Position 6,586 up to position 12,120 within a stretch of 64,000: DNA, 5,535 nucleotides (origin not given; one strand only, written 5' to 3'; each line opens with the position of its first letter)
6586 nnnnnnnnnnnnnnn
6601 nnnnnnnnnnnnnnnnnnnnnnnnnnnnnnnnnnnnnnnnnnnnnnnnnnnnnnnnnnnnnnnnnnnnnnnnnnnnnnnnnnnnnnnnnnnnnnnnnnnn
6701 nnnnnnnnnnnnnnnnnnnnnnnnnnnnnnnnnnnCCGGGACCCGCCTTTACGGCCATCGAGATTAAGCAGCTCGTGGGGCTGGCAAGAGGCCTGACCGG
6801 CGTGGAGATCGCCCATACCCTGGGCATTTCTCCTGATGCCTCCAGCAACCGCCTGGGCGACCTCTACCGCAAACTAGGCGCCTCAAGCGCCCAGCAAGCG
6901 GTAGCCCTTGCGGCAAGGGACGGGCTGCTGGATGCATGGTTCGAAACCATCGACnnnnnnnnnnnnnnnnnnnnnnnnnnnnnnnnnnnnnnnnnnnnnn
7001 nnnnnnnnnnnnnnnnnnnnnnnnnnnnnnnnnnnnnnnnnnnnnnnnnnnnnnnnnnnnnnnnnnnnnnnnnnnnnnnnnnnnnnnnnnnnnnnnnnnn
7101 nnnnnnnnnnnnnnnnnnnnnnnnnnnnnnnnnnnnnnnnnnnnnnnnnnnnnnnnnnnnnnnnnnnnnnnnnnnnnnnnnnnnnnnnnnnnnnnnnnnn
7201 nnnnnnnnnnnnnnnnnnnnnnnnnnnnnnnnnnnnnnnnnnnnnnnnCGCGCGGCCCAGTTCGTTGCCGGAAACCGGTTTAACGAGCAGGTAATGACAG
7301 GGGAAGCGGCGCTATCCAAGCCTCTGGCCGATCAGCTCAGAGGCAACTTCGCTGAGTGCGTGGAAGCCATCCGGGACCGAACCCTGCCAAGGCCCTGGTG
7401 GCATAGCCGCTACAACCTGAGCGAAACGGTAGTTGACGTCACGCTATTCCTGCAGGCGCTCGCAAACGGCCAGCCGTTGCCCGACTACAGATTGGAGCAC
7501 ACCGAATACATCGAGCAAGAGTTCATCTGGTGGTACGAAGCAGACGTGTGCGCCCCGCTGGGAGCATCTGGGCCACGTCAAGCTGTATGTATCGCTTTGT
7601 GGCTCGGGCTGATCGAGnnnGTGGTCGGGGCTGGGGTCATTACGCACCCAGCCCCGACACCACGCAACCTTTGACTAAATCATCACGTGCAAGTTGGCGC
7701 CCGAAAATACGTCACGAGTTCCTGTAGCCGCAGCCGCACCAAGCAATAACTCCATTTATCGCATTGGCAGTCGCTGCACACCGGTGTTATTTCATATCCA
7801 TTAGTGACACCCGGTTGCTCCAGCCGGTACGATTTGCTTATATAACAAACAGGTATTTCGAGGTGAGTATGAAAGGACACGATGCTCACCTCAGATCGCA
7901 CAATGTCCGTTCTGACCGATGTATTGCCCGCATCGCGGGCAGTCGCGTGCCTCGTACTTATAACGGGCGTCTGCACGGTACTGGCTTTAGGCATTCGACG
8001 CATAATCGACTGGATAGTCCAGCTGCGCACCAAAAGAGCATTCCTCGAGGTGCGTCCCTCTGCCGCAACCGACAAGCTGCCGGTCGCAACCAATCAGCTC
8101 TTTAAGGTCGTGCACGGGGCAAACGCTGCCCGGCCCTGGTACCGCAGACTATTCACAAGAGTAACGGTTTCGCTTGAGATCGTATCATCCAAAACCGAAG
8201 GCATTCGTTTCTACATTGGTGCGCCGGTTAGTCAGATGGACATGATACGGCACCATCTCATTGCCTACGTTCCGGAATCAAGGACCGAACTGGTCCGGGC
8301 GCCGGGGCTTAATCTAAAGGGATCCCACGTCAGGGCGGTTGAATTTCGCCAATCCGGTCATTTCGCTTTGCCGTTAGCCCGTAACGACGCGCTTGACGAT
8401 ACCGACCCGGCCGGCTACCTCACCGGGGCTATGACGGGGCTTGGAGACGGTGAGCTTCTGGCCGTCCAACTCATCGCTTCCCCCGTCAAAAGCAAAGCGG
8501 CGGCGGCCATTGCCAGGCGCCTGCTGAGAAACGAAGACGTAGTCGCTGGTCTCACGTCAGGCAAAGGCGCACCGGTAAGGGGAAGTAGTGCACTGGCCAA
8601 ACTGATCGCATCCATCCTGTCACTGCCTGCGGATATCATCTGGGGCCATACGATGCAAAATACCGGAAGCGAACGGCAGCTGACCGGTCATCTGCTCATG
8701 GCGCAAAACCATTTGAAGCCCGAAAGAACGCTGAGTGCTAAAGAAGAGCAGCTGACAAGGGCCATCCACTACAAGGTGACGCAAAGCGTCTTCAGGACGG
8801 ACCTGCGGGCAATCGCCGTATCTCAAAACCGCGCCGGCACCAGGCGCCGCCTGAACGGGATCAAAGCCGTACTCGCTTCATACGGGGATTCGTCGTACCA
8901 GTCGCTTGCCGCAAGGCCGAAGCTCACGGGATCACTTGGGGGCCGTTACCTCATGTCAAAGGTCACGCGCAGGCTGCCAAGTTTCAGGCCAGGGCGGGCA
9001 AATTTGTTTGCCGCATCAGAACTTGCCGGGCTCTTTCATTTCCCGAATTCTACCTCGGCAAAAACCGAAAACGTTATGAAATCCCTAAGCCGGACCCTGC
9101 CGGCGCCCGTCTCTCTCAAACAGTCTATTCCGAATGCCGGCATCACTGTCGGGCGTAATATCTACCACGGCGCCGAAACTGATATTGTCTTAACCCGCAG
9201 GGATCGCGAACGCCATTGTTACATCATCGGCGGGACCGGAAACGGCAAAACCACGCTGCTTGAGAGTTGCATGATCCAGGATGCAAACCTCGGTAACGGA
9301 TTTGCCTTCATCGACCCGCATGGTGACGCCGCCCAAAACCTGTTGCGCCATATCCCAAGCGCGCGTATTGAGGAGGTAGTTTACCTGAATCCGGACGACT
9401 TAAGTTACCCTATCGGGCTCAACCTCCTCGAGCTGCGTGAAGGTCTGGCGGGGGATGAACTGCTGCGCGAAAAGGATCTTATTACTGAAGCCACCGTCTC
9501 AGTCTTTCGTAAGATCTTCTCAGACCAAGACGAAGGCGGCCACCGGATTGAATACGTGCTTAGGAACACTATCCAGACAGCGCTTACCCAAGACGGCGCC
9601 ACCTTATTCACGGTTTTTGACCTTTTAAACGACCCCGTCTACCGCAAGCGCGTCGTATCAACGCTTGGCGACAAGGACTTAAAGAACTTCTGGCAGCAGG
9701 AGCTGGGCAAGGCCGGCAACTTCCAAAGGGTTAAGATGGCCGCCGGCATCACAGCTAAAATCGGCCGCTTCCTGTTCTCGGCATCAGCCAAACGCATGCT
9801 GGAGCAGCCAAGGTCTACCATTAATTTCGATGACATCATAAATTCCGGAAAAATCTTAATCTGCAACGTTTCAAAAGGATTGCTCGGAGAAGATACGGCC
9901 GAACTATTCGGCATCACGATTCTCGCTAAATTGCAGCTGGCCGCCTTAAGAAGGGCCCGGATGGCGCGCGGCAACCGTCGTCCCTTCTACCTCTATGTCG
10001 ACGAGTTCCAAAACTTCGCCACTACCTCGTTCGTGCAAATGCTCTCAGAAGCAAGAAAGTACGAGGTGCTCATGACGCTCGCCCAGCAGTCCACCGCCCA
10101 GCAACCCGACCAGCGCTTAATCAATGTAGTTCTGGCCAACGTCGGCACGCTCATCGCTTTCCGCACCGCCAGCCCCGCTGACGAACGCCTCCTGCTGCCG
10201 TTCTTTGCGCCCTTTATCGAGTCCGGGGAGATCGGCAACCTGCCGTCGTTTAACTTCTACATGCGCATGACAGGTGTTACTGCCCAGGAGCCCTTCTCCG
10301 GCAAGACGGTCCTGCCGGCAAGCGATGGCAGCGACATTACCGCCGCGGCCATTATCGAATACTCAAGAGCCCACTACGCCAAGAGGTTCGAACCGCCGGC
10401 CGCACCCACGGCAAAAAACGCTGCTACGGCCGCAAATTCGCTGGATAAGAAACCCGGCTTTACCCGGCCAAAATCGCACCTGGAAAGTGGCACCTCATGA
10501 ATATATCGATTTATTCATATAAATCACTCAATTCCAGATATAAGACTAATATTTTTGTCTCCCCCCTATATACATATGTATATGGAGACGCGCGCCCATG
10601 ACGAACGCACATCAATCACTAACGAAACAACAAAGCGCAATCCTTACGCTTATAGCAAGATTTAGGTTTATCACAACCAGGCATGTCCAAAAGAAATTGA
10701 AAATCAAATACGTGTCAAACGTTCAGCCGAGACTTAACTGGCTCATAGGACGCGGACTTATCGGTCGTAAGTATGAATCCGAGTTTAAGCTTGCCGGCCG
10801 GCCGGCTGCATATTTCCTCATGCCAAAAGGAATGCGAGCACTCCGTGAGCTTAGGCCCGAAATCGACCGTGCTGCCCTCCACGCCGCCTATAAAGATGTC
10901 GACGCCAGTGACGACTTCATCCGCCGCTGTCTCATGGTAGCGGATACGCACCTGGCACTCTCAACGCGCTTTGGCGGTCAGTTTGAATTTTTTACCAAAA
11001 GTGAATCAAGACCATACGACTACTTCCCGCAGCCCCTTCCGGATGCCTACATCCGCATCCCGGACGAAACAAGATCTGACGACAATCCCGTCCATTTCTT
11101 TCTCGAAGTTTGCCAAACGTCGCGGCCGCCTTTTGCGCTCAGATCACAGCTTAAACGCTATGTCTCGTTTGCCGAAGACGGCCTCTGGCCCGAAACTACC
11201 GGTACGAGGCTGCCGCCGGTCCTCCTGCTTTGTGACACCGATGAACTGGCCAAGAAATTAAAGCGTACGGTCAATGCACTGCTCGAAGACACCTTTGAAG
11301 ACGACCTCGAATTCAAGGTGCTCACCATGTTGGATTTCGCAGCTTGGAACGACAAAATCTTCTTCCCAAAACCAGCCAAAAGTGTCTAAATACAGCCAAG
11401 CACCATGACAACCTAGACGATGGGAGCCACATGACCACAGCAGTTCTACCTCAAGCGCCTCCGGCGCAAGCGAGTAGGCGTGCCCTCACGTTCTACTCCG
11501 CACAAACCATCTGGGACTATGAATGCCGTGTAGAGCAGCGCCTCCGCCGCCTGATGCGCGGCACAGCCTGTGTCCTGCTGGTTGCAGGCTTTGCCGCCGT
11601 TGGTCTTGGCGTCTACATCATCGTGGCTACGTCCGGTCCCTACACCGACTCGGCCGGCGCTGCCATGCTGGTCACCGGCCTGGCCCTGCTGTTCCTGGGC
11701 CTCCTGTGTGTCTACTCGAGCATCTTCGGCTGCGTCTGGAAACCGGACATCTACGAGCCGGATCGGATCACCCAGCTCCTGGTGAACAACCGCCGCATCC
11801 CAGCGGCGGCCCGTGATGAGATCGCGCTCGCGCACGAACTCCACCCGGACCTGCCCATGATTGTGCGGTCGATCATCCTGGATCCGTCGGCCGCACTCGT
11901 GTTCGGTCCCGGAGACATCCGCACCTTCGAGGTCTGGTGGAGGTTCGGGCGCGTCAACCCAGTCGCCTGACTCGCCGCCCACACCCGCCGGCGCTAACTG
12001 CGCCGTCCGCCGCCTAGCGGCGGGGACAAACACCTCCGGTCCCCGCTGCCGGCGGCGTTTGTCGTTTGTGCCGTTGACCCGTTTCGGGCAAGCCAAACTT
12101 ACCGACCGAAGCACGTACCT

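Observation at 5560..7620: One polypeptide carrying about six tandem LuxR/GerE HTH domains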

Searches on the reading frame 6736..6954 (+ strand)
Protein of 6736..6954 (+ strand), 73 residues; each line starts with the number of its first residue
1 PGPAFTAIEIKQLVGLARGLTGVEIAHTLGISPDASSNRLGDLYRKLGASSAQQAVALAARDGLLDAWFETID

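Call 5: search_protein_families(library=pfam, proteins=[window:6736-6954:+], max_evalue=10)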
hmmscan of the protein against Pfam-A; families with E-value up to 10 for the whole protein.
window:6736-6954:+ (73 aa): 4 families
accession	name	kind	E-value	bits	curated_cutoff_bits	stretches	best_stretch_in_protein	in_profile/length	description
PF00196.25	GerE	-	2.8e-06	27.3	23.5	1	8-59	6-57/57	Bacterial regulatory proteins, luxR family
PF04967.18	HTH_10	-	0.075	13.3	23.1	1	18-47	22-51/53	HTH DNA binding domain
PF12802.13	MarR_2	-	0.092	13.4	27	1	18-45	18-46/61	MarR family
PF24657.1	DUF7646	-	0.15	12.5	27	1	18-52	29-63/85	Domain of unknown function (DUF7646)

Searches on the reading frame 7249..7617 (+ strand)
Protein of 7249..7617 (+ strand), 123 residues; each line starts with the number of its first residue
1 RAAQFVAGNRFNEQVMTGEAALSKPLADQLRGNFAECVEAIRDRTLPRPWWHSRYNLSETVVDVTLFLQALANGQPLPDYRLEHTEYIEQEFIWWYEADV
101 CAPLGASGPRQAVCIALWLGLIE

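Call 62: predict_structure(alignment_id=A2)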
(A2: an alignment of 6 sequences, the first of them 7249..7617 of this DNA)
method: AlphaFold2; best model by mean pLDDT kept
length: 123 residues; sequences in the alignment: 6
mean_pLDDT: 90.3   pTM: 0.86
mean pLDDT of the five models: 90.3, 90.2, 89.7, 88.4, 86.9
residues with pLDDT >= 90: 91; 70-90: 26; 50-70: 6; < 50: 0
segments of 3 or more residues with pLDDT < 50: none
pLDDT, mean of each block of 10 residues (from residue 1): 87 91 95 96 95 72 91 94 83 92 94 95 91
secondary structure, 60 per line:
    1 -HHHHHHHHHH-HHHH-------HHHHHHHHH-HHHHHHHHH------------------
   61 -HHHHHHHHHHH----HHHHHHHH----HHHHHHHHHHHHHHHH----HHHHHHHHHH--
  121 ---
elements in order: H2-11 H13-16 H24-32 H34-42 H62-72 H77-84 H89-104 H109-118
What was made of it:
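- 7285..7419 (+): D7, a family-specific helical cap that ends in the conserved LPRPWW.SRY loop. It is not GerE-like. It packs on D8 in a compact model with pTM 0.86 (call 62).
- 7420..7617 (+): Unit D8, a diverged C-terminal GerE-like unit with an aromatic recognition helix (aa 581-646). Model pLDDT 90.3 (call 62).
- The C-terminal model has pLDDT 90.3 and pTM 0.86 (call 62).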

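Call 65: fold_search(model_id=the predicted structure, library=pdb)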
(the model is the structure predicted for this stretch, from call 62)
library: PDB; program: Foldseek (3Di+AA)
matches with E <= 10: 52; with E <= 0.001: 0
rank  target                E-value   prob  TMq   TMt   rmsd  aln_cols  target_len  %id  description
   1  3szt_B                6.6e-01  0.80  0.44  0.26  10.0        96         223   19  Quorum Sensing Control Repressor, QscR, Bound to N-3-oxo-dodecanoyl-L-Homoserine Lactone (released 2011-09-28)
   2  6v7w_E                6.9e-01  0.63  0.45  0.26   9.5       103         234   14  Crystal structure of LasR-Aqs1 complex from Pseudomonas aeruginosa (released 2020-12-16)
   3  3szt_A                8.2e-01  0.94  0.43  0.24   2.8        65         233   20  Quorum Sensing Control Repressor, QscR, Bound to N-3-oxo-dodecanoyl-L-Homoserine Lactone (released 2011-09-28)
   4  6v7w_B                8.2e-01  0.57  0.47  0.27  10.9       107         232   17  Crystal structure of LasR-Aqs1 complex from Pseudomonas aeruginosa (released 2020-12-16)
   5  7r3i_B                9.7e-01  0.60  0.47  0.26  13.7       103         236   18  PROSS optimitzed variant of RhlR (61 mutations) in complex with the synthetic antagonist mBTL (released 2022-12-14)
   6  4hye_A                1.0e+00  0.54  0.41  0.27  10.6        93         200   16  Crystal structure of a response regulator spr1814 from Streptococcus pneumoniae reveals unique interdomain contacts am (released 2013-06-05)
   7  6cbq_A                1.3e+00  0.87  0.42  0.23   2.9        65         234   20  Crystal structure of QscR bound to agonist S3 (released 2018-02-28)
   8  4gvp_A                1.4e+00  0.44  0.40  0.25   9.2       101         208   12  Crystal Structure of the Response Regulator Protein VraR from Staphylococcus aureus (released 2013-05-08)
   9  4wu4_A                1.4e+00  0.77  0.43  0.70   2.8        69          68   19  Crystal structure of E. faecalis DNA binding domain LiaRD191N complexed with 22bp DNA (released 2015-05-06)
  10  8dq0_C                1.4e+00  0.41  0.44  0.24  13.8       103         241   17  Quorum-sensing receptor RhlR bound to PqsE (released 2022-12-07)
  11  4y15_B                1.5e+00  0.80  0.41  0.23   2.8        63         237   16  SdiA in complex with 3-oxo-C6-homoserine lactone (released 2015-04-08)
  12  6ugl_B                2.5e+00  0.54  0.42  0.25   2.6        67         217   19  Vibrio cholerae quorum-sensing receptor VqmA bound to its autoinducer ligand DPO (released 2020-01-29)
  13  4y17_C                2.6e+00  0.44  0.44  0.24   7.4        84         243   13  SdiA in complex with 3-oxo-C8-homoserine lactone (released 2015-04-08)
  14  5xt2_E                2.6e+00  0.21  0.38  0.25   9.1        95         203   16  Crystal structures of full-length FixJ from B. japonicum crystallized in space group P212121 (released 2018-05-23)
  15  4wul_A                2.8e+00  0.54  0.42  0.70   2.8        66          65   18  Crystal structure of E. faecalis DNA binding domain LiaRD191N complexed with 26bp DNA (released 2015-05-06)
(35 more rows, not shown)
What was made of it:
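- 7420..7617 (+): Foldseek matches are all LuxR-type DNA-binding domains, about 2.8 A over 65 residues (call 65).
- On LuxR/GerE HTH superfamily (PF00196): D8 matches LiaR and QscR at about 2.8 A (call 65).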

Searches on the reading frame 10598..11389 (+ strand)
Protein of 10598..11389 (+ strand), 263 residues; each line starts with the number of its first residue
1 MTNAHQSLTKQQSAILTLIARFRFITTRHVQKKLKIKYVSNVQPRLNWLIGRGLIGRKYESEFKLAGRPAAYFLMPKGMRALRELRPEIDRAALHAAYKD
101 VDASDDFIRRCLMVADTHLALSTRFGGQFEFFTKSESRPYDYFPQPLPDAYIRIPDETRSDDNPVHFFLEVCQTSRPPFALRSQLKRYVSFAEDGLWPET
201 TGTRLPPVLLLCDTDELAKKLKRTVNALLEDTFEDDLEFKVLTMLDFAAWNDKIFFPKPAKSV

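Call 3: search_protein_families(library=pfam, proteins=[window:10598-11389:+], max_evalue=10)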
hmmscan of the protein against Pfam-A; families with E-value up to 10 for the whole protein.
window:10598-11389:+ (263 aa): 1 family
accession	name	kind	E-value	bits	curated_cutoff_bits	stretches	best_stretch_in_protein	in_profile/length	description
PF13814.12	Replic_Relax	-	2.3e-11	44.6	25.3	1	16-202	1-186/191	Replication-relaxation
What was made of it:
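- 10598..11389 (+): Replic_Relax (replication-relaxation) protein. Pfam PF13814, 44.6 bits against a cutoff of 25.3 (call 3)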

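Call 4: search_protein_families(library=ncbifam, proteins=[window:10598-11389:+], max_evalue=1)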
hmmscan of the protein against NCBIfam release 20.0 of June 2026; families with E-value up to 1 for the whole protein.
window:10598-11389:+ (263 aa): 1 family
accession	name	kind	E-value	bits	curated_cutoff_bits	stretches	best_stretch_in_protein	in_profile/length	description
NF040939.2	trans_reg_lrs14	equivalog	0.021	14.9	90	1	12-75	23-85/103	Lrs14 family HTH-type transcriptional regulator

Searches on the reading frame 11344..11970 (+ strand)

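Call 12: search_protein_families(library=pfam, proteins=[window:11344-11970:+], max_evalue=0.01)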
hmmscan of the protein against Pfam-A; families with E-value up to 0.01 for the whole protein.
window:11344-11970:+ (208 aa): 1 family
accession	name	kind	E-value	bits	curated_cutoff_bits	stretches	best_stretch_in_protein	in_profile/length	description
PF06772.16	LtrA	-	0.0089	15.7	31.9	0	65-132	247-318/356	Bacterial low temperature requirement A protein (LtrA)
